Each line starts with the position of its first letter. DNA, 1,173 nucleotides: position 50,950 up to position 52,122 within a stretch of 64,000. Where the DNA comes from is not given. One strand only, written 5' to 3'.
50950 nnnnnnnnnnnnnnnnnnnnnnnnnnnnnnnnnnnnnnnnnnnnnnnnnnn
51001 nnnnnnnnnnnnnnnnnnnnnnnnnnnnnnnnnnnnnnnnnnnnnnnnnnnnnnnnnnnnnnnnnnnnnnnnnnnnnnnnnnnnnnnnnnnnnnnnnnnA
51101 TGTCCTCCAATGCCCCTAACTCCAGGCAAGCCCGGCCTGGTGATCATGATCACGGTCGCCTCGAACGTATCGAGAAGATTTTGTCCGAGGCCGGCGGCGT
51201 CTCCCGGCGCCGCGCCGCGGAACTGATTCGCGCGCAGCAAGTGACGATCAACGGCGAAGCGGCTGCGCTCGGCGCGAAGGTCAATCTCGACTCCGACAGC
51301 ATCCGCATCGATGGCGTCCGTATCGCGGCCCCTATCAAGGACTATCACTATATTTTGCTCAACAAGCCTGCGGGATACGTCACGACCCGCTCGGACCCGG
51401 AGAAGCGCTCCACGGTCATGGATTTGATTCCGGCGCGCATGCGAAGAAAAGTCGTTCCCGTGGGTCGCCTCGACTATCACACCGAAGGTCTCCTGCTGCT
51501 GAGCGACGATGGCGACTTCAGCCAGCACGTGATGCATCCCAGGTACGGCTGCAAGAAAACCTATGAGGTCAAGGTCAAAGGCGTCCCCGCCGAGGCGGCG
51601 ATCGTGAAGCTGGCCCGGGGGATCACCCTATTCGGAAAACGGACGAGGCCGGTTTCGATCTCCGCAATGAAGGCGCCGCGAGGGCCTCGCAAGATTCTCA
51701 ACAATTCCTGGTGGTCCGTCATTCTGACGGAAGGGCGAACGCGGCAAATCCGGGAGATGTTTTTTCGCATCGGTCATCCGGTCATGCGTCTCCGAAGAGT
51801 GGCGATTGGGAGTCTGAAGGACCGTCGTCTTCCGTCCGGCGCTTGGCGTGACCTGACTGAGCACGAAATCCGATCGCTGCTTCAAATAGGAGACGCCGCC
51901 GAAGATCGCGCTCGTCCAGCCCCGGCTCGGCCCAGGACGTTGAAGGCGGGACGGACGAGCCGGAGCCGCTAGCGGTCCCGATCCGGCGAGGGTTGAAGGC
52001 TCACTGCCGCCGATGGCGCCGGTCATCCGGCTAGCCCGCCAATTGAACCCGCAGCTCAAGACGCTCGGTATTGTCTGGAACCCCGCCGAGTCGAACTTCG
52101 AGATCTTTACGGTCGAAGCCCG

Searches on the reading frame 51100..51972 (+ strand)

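Call 41: search_protein_families(library=pfam, max_evalue=0.01, proteins=[window:51100-51972:+])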
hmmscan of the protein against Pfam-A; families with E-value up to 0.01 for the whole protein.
window:51100-51972:+ (290 aa): 2 families
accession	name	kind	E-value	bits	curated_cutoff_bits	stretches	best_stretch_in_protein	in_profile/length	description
PF00849.27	PseudoU_synth_2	-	1.6e-21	77.5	26.8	1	83-221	1-150/152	RNA pseudouridylate synthase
PF01479.30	S4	-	3e-07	30.5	22.8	1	22-56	1-36/48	S4 domain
